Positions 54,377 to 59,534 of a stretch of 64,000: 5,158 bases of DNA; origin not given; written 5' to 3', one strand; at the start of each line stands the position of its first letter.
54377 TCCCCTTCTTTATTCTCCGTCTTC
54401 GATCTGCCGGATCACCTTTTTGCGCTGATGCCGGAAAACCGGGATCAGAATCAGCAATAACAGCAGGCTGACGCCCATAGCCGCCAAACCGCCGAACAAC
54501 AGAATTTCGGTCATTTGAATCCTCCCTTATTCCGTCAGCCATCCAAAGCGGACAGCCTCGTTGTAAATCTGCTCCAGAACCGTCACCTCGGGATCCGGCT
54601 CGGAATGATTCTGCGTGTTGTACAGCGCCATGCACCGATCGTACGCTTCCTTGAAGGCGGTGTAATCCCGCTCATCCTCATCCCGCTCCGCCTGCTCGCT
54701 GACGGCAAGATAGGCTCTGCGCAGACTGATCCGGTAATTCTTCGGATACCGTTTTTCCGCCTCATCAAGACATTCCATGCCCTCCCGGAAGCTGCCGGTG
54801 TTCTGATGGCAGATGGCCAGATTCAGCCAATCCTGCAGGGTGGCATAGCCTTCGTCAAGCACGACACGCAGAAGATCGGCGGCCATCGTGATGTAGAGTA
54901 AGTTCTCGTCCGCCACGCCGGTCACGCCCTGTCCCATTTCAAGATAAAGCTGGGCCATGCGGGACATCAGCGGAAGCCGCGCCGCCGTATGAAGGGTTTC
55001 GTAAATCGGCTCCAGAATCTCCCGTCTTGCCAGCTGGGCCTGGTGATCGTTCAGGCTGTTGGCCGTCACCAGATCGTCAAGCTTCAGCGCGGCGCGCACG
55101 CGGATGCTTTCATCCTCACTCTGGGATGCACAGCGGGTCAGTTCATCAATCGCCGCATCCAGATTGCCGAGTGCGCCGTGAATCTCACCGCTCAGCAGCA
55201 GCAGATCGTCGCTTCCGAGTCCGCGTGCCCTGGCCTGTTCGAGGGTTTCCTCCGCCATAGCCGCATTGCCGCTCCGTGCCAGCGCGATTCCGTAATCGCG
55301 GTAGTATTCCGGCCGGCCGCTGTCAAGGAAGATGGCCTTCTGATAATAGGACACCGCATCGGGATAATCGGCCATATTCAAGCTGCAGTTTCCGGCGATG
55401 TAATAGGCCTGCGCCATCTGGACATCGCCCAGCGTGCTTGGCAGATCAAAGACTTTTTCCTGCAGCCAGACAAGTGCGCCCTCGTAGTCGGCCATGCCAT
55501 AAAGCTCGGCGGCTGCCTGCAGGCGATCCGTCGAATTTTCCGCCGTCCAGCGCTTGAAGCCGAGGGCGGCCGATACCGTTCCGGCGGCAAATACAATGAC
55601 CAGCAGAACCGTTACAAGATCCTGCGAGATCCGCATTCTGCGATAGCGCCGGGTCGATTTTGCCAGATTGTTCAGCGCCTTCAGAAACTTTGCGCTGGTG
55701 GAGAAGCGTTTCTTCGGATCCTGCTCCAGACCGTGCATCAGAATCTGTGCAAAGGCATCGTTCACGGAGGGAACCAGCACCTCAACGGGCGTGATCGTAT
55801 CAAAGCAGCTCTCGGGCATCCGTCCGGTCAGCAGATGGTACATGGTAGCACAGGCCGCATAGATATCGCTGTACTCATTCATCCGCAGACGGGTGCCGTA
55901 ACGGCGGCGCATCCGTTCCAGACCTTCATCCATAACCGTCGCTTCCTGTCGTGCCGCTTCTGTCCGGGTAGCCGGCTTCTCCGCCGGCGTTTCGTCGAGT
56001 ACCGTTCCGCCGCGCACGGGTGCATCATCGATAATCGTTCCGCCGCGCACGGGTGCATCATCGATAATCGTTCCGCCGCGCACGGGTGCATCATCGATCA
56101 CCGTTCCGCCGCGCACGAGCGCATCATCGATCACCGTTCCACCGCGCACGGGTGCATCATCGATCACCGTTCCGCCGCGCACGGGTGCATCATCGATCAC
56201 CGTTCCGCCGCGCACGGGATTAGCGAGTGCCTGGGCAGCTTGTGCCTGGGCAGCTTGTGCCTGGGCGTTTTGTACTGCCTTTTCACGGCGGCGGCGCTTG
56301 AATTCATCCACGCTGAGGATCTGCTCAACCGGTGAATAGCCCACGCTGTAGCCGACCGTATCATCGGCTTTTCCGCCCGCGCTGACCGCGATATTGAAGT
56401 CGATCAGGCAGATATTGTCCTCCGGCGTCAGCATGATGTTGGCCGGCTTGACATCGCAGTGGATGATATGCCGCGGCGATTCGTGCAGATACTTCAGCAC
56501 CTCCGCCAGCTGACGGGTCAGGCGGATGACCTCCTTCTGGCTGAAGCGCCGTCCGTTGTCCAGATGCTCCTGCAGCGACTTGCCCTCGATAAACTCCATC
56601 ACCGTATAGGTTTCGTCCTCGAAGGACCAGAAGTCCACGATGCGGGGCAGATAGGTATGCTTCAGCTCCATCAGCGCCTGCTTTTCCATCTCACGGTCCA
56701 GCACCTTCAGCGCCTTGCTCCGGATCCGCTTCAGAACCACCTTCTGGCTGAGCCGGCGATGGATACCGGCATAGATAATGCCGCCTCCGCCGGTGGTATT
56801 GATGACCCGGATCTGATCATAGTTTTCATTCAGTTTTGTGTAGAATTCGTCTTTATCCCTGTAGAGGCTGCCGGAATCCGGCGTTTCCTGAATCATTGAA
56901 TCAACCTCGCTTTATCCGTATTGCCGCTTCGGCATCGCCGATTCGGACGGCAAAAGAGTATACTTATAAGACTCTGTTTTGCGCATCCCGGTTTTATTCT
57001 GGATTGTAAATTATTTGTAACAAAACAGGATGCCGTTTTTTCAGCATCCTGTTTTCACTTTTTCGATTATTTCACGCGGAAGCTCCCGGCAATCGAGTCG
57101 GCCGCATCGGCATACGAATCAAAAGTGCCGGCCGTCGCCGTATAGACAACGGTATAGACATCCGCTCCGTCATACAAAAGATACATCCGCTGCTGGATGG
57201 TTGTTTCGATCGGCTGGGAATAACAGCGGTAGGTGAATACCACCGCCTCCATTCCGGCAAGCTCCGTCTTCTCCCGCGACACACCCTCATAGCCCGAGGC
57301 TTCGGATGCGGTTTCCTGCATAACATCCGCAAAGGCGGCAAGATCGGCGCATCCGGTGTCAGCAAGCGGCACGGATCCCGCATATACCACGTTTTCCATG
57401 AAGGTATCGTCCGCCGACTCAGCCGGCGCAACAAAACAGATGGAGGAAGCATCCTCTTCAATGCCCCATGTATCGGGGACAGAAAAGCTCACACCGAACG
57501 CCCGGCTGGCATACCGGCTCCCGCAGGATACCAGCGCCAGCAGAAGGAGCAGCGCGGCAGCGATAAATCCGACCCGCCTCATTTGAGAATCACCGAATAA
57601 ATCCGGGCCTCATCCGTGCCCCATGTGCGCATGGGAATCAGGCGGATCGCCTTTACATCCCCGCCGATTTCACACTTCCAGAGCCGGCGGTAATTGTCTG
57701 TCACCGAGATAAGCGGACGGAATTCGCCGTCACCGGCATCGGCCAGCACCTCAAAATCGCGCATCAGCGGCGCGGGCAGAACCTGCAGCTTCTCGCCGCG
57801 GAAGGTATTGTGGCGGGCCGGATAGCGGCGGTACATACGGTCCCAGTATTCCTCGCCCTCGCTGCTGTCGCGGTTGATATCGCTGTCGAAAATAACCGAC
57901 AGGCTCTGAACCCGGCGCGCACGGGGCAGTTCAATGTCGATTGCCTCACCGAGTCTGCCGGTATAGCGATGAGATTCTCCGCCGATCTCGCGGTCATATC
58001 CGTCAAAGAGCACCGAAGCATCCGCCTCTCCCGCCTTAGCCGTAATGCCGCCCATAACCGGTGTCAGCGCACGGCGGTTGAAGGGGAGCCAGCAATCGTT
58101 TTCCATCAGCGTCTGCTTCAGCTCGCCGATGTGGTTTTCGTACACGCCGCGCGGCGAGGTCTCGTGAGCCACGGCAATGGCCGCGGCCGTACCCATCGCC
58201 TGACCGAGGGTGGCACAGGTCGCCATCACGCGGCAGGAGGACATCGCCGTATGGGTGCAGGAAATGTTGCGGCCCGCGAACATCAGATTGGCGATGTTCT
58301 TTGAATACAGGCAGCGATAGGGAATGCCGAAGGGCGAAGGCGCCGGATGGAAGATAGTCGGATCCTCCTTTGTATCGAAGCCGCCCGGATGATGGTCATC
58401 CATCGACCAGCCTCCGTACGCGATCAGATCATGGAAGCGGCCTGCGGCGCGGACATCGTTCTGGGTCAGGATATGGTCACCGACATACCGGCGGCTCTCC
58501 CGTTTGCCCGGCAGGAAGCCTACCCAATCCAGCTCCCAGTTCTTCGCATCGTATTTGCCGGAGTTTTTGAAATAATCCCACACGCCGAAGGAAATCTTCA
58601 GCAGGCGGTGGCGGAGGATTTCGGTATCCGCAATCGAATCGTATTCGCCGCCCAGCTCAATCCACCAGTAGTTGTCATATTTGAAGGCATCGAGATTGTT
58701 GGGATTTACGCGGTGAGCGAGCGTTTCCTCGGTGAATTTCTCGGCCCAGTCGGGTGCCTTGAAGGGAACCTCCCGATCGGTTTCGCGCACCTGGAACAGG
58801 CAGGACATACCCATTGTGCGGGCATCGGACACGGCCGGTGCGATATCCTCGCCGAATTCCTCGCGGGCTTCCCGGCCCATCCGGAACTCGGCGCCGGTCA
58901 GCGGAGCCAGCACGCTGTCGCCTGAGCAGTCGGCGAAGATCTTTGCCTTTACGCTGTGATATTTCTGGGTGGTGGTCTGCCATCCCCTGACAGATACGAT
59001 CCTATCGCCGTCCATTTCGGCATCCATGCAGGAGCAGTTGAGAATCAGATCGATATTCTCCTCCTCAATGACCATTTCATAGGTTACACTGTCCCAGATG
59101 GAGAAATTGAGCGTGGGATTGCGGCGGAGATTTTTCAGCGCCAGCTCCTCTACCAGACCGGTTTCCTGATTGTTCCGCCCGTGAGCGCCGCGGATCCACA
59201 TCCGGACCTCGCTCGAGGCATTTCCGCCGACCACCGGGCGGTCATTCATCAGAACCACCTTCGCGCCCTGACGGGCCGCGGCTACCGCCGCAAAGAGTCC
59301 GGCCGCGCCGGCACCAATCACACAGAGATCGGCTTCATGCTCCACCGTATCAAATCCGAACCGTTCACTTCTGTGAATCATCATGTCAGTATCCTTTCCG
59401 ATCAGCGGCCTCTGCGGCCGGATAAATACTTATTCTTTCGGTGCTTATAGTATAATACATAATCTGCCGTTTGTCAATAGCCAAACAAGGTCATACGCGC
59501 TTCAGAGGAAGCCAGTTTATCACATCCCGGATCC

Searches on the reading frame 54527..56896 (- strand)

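Call 88: search_protein_families(library=pfam, proteins=[window:54527-56896:-], max_evalue=0.00001)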
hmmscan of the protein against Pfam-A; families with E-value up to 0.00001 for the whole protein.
window:54527-56896:- (789 aa): 9 families
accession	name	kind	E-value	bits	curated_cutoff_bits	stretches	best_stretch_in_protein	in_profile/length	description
PF00069.31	Pkinase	-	5.6e-27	95.2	31.7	1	35-193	9-169/263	Protein kinase domain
PF07714.23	PK_Tyr_Ser-Thr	-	3.9e-14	53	23.1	1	39-173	13-152/258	Protein tyrosine and serine/threonine kinase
PF13371.12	TPR_9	-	7.4e-09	35.9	35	0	504-555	4-55/73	Tetratricopeptide repeat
PF07719.23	TPR_2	-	1.1e-07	31.8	27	0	495-525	1-31/34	Tetratricopeptide repeat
PF00515.34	TPR_1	-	3.4e-07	30.2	27.8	0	495-525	1-31/34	Tetratricopeptide repeat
PF13181.12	TPR_8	-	7.7e-07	29.2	25.7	0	495-522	1-28/34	Tetratricopeptide repeat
PF03109.22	ABC1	-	1.2e-06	28.3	22.9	1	72-170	121-214/244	ABC1 atypical kinase-like domain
PF01636.29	APH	-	2.1e-06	28.1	23.2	0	121-170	144-197/239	Phosphotransferase enzyme family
PF13428.12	TPR_14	-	3.6e-06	27.6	23.5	0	689-730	3-44/44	Tetratricopeptide repeat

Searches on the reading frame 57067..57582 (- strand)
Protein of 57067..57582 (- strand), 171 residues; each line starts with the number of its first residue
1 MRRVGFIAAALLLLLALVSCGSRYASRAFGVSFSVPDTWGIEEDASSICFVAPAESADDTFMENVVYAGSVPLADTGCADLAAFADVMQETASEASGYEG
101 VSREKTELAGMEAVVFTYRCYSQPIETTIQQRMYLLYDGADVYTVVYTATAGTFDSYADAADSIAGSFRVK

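Call 88: search_protein_families(library=pfam, proteins=[window:57067-57582:-], max_evalue=0.00001)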
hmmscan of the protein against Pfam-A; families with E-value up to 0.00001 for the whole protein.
window:57067-57582:- (171 aa): 1 family
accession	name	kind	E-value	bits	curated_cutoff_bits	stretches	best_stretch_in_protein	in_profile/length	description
PF18933.6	PsbP_2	-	6.5e-06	26.7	27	1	24-170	47-184/184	PsbP-like protein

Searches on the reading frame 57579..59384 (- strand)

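Call 88: search_protein_families(library=pfam, proteins=[window:57579-59384:-], max_evalue=0.00001)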
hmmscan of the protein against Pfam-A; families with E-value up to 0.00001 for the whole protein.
window:57579-59384:- (601 aa): 5 families
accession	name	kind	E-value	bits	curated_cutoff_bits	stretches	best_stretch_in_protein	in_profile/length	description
PF12831.13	FAD_oxidored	-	2.7e-90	304.1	27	1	19-426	1-416/416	FAD dependent oxidoreductase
PF13450.12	NAD_binding_8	-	7.6e-08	33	21.9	1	22-61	1-40/68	NAD(P)-binding Rossmann-like domain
PF00890.30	FAD_binding_2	-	2.3e-07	30.8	20.4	1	19-56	1-38/414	FAD binding domain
PF01266.30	DAO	-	6.2e-07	29.7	27.9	1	19-71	1-56/353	FAD dependent oxidoreductase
PF03486.20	HI0933_like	-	5.1e-06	26.6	50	0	19-53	2-36/244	HI0933-like protein Rossmann domain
